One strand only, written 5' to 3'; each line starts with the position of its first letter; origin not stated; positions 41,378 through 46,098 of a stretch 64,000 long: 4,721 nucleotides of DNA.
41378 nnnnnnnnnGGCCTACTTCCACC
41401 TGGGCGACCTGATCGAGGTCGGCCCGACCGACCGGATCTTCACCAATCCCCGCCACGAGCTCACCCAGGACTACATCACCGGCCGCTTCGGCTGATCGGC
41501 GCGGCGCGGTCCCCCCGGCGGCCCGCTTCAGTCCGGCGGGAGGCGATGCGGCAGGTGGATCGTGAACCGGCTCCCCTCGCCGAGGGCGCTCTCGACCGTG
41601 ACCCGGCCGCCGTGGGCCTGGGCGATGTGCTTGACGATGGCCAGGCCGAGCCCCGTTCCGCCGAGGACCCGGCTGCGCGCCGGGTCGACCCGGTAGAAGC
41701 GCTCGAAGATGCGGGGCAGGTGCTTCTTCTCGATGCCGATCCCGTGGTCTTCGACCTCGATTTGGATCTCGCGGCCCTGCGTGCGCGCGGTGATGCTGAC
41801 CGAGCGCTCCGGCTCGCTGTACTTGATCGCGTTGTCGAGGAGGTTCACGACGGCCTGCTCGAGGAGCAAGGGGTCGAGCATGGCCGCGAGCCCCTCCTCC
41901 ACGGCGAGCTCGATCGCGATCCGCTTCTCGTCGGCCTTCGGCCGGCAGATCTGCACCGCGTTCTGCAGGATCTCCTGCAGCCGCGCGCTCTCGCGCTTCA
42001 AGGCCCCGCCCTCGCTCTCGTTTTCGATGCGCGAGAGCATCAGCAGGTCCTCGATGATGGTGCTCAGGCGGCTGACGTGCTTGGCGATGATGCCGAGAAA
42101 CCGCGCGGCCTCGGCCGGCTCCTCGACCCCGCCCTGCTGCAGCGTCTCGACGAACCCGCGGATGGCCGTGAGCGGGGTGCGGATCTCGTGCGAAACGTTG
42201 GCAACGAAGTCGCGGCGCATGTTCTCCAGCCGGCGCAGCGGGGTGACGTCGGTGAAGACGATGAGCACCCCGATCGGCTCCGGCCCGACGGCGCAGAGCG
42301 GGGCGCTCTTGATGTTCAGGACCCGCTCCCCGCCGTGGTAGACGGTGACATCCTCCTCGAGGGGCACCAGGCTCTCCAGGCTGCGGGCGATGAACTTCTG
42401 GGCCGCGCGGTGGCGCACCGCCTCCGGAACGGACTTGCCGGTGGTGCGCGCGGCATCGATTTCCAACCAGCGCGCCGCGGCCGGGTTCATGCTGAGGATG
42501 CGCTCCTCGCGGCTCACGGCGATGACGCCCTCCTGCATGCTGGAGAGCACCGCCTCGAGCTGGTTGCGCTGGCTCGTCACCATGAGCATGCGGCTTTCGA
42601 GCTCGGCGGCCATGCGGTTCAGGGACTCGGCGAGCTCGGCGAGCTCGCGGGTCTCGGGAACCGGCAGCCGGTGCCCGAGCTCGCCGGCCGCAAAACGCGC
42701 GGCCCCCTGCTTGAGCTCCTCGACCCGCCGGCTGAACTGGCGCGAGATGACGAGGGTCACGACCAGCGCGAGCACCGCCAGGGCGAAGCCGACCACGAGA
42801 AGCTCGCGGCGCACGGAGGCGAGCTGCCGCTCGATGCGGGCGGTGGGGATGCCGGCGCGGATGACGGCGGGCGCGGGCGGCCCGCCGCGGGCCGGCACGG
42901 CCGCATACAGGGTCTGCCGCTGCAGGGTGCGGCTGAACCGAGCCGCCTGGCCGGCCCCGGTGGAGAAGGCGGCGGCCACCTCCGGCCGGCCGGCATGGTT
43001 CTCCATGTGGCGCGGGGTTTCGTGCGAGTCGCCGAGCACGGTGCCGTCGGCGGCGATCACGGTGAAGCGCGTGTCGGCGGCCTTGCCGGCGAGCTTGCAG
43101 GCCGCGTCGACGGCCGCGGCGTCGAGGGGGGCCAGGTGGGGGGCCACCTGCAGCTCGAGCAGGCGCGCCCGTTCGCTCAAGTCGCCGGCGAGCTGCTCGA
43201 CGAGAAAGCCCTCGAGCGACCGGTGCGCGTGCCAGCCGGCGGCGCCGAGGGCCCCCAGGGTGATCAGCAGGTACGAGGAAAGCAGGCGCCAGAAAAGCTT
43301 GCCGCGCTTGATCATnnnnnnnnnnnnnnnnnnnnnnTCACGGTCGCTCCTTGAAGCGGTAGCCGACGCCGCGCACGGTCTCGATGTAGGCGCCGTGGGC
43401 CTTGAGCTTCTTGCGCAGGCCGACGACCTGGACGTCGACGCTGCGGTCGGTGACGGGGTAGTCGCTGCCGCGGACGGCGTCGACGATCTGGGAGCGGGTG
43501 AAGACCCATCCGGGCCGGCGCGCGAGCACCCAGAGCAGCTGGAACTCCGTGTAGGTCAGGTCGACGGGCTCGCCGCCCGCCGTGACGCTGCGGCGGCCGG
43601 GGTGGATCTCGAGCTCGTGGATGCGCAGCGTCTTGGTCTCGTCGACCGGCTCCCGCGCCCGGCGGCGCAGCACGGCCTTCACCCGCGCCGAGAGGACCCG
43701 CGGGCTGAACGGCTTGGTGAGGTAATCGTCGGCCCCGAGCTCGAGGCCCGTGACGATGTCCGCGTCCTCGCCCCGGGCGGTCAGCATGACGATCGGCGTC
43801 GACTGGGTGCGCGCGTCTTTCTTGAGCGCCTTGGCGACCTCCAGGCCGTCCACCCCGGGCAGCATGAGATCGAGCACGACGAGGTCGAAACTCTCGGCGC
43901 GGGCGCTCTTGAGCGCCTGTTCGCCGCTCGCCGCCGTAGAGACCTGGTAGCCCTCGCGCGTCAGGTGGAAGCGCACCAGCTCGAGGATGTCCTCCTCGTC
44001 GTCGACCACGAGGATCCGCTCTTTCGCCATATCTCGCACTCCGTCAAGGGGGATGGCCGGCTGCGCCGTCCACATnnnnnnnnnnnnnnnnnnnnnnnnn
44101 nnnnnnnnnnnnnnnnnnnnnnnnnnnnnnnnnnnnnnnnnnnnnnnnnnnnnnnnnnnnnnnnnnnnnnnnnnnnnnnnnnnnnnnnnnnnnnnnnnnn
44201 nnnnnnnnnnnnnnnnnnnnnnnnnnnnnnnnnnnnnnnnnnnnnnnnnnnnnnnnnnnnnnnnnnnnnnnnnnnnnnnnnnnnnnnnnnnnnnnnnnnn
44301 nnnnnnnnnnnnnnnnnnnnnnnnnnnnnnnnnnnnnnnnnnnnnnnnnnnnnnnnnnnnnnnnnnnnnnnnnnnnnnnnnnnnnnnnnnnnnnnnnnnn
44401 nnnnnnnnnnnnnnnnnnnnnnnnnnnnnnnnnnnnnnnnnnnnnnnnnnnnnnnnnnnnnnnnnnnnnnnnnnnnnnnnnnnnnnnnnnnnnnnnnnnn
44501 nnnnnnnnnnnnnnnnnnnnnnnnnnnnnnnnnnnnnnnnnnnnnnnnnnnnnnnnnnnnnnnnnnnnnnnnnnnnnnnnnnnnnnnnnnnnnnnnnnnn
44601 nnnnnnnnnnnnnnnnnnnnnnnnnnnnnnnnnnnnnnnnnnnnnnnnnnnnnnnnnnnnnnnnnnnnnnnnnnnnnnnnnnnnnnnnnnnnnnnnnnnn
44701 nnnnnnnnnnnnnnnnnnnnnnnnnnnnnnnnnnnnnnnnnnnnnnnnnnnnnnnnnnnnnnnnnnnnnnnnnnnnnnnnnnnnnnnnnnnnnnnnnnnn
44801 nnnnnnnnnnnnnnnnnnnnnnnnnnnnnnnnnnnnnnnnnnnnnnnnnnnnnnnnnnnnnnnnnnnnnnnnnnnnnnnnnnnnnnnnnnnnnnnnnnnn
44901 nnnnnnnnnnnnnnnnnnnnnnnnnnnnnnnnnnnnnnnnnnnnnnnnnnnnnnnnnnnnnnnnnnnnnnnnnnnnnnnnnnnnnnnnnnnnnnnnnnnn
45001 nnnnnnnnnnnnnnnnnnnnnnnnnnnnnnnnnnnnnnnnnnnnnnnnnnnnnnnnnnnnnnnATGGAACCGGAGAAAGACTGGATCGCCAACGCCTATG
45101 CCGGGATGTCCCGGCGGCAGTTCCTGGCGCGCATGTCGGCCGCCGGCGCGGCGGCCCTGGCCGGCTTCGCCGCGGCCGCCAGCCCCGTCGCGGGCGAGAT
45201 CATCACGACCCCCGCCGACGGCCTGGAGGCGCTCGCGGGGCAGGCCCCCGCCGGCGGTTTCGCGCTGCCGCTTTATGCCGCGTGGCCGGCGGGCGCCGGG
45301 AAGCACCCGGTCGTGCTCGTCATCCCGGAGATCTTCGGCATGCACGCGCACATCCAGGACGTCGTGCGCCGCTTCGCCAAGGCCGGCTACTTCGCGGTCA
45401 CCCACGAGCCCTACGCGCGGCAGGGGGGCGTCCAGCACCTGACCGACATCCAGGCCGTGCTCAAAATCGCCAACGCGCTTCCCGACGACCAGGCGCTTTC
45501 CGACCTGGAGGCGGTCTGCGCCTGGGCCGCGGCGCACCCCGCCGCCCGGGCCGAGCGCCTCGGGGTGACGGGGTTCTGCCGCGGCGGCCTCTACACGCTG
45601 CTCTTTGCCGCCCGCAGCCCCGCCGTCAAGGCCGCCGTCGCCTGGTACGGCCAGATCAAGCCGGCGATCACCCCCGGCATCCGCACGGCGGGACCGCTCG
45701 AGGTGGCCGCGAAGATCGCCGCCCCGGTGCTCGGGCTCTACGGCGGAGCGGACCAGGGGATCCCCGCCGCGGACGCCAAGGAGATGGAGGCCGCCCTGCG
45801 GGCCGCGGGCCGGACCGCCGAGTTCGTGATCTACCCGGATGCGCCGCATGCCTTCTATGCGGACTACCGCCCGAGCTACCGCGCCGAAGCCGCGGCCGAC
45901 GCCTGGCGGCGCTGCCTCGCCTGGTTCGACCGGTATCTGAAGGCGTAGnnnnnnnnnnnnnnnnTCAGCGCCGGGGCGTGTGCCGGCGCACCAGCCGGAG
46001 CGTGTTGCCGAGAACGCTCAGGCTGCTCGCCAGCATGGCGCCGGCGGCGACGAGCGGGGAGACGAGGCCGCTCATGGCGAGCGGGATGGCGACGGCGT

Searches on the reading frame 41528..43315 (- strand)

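Call 29: search_protein_families(library=pfam, proteins=[window:41528-43315:-], max_evalue=0.0001)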
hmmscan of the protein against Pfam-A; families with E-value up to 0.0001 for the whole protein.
window:41528-43315:- (595 aa): 6 families
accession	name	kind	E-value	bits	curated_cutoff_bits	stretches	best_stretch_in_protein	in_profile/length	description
PF02518.31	HATPase_c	-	2.7e-33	115.1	26.4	1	481-590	2-109/111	Histidine kinase-, DNA gyrase B-, and HSP90-like ATPase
PF00512.31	HisKA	-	7.1e-22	77.7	26.9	1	366-433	1-66/66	His Kinase A (phospho-acceptor) domain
PF00672.30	HAMP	-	3.8e-12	46.8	25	1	189-240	1-52/53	HAMP domain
PF08448.16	PAS_4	-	9.3e-11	42.4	23.1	1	257-362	1-110/110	PAS fold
PF00989.32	PAS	-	1.9e-09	38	22.6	1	252-357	2-113/113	PAS fold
PF13581.12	HATPase_c_2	-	3.6e-06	27.4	27.4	0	486-566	33-110/127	Histidine kinase-like ATPase domain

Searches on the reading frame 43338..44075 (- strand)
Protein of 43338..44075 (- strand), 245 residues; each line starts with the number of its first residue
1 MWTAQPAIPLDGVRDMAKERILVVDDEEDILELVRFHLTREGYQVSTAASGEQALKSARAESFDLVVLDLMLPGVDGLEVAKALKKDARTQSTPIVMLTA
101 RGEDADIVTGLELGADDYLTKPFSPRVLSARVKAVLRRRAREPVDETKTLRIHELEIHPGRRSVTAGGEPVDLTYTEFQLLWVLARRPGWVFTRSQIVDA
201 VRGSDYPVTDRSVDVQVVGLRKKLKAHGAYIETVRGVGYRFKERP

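Call 29: search_protein_families(library=pfam, proteins=[window:43338-44075:-], max_evalue=0.0001)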
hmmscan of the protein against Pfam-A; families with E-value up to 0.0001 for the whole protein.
window:43338-44075:- (245 aa): 2 families
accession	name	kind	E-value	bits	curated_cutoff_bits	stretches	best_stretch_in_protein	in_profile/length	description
PF00072.30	Response_reg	-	1.3e-32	112.7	30.2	1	21-132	1-110/111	Response regulator receiver domain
PF00486.34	Trans_reg_C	-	8.3e-25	87.1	26.2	1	168-241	1-77/77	Transcriptional regulatory protein, C terminal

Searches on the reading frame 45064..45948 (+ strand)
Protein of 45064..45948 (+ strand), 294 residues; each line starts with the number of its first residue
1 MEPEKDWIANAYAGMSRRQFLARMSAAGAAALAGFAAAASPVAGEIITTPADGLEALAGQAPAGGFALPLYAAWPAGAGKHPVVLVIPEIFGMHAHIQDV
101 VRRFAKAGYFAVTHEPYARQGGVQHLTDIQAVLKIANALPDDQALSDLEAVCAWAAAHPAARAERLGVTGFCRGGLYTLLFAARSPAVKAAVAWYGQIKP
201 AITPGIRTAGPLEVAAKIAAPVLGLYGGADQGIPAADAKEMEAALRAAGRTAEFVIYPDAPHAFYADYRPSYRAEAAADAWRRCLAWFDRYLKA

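Call 29: search_protein_families(library=pfam, proteins=[window:45064-45948:+], max_evalue=0.0001)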
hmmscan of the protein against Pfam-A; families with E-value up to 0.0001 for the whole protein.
window:45064-45948:+ (294 aa): 3 families
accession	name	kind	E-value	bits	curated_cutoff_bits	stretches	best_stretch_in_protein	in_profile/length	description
PF01738.24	DLH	-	3.1e-54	184.3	21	1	71-292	4-217/217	Dienelactone hydrolase family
PF00326.27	Peptidase_S9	-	1.9e-09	37.8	22.6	0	215-293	138-211/213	Prolyl oligopeptidase family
PF08840.17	BAAT_C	-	1.6e-07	32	20.9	0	153-197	11-55/210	BAAT / Acyl-CoA thioester hydrolase C terminal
